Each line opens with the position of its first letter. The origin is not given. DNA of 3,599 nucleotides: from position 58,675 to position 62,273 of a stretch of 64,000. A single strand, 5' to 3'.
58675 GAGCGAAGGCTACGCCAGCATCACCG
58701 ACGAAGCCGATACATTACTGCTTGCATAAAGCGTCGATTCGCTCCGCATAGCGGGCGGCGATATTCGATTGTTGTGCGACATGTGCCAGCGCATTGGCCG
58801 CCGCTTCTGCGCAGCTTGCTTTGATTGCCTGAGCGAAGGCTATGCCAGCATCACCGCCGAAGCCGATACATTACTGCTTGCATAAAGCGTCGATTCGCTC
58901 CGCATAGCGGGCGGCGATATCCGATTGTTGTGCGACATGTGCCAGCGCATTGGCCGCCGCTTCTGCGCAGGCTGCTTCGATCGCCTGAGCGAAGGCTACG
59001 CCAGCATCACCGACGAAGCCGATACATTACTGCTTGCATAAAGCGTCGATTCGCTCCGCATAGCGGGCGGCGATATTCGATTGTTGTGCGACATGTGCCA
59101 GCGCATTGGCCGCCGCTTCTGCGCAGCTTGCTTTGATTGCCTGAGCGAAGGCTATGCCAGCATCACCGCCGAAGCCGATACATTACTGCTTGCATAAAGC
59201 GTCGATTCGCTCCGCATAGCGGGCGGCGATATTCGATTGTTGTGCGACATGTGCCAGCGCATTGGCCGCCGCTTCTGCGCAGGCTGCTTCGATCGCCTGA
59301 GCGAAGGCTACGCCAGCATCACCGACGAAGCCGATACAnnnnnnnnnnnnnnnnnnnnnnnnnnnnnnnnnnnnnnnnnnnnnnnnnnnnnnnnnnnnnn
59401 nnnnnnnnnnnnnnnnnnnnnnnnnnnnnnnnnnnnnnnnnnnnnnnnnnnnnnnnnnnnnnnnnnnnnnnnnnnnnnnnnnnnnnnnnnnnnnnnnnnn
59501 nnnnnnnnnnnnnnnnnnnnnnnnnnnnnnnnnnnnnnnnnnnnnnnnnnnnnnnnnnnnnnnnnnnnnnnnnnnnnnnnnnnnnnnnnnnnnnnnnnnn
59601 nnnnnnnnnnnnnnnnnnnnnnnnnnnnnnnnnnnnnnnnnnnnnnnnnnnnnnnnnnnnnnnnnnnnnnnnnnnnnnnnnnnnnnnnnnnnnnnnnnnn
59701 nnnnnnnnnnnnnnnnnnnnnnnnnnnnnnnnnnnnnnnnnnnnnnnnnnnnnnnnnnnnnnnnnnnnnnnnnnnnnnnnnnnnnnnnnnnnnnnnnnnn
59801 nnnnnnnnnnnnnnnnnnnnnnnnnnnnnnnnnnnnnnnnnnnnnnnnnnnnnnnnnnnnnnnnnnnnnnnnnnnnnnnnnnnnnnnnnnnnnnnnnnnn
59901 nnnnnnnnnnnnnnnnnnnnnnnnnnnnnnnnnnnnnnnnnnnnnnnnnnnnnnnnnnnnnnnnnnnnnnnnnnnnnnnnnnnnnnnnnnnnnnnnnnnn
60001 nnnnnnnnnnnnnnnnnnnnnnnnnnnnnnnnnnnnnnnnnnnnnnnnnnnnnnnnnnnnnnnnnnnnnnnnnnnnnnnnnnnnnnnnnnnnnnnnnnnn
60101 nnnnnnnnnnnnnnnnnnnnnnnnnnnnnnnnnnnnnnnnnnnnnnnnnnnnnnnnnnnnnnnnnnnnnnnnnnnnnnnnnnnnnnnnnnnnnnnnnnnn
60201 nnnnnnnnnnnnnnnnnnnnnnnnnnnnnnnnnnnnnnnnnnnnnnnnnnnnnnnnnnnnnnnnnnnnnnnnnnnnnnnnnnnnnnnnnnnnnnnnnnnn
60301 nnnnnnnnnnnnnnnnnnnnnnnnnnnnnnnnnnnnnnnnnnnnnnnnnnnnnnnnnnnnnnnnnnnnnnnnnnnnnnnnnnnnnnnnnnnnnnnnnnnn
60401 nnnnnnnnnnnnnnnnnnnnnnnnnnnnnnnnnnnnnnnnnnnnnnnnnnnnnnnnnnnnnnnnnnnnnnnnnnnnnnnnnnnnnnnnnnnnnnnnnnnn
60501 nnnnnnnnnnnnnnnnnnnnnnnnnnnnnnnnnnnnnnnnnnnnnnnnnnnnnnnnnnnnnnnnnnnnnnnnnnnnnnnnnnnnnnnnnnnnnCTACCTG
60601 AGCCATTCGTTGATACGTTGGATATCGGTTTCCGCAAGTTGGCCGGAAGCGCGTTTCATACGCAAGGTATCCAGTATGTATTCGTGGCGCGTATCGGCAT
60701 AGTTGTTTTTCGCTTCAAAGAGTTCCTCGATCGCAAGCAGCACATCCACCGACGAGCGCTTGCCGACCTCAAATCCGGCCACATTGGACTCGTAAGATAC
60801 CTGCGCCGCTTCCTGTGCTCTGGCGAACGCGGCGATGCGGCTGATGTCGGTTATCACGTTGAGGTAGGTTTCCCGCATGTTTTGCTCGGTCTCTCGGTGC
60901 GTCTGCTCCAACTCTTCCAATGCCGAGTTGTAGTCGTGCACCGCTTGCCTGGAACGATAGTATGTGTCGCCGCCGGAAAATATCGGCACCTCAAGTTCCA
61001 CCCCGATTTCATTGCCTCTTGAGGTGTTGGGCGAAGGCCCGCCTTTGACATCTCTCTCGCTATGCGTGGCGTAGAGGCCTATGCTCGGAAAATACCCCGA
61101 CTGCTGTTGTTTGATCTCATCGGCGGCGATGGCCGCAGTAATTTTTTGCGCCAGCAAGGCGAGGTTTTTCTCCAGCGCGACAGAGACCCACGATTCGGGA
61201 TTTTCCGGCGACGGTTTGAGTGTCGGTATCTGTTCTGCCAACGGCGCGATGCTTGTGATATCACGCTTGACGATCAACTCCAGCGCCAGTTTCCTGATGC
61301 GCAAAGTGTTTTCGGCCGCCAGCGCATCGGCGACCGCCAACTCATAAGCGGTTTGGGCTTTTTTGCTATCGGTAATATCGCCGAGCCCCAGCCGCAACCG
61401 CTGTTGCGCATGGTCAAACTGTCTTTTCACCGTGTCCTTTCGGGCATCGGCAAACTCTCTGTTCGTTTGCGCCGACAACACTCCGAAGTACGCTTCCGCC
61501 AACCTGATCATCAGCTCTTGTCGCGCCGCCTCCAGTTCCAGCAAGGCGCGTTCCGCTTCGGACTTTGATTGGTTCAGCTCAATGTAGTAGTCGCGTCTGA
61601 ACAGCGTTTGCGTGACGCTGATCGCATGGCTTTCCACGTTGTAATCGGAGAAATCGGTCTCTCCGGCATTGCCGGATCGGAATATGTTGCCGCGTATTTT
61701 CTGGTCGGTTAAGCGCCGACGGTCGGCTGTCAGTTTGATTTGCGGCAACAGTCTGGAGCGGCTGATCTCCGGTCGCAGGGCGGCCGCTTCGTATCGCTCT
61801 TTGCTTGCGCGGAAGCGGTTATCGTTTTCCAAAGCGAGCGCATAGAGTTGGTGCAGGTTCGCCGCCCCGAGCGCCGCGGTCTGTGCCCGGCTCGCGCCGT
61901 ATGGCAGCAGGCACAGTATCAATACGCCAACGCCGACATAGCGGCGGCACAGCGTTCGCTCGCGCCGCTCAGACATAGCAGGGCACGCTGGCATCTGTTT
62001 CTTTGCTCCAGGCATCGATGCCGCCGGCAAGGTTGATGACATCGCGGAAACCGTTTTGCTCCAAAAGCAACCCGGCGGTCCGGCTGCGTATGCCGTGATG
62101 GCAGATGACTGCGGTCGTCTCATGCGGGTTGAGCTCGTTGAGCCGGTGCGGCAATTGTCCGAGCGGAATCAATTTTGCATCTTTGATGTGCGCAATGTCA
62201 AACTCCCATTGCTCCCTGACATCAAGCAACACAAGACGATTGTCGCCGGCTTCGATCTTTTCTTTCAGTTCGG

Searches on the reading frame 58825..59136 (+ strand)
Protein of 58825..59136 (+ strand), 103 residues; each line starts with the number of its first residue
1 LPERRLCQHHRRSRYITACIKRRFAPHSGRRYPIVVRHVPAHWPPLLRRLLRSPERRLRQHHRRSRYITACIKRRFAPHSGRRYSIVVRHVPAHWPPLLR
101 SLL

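Call 45: search_protein_families(library=pfam, proteins=[window:58825-59136:+], max_evalue=0.01)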
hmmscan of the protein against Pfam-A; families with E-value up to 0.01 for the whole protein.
window:58825-59136:+ (103 aa): 1 family
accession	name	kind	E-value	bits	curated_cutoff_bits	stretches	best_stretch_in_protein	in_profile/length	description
PF04900.18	Fcf1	-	0.0017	19.1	21.4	0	3-35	37-69/99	Fcf1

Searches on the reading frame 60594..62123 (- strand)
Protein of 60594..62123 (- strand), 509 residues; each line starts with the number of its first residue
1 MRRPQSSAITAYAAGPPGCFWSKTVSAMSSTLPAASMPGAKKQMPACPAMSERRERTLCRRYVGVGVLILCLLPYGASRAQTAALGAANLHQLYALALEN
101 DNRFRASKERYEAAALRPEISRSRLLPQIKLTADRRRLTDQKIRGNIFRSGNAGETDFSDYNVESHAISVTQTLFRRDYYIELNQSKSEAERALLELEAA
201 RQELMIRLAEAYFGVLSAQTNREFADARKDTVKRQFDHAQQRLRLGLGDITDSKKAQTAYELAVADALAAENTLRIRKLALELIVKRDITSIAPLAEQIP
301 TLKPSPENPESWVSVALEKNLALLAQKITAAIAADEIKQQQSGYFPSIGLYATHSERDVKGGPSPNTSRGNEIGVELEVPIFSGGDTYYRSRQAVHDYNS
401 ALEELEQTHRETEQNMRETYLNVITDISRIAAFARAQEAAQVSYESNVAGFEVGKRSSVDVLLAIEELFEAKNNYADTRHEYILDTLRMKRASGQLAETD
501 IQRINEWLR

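Call 35: search_protein_families(library=pfam, proteins=[window:60594-62123:-], max_evalue=0.00001)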
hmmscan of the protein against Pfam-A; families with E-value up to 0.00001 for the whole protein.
window:60594-62123:- (509 aa): 1 family
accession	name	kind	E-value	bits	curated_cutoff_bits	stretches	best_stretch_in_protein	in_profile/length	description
PF02321.23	OEP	-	3.2e-56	190.5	22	2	310-494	2-187/187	Outer membrane efflux protein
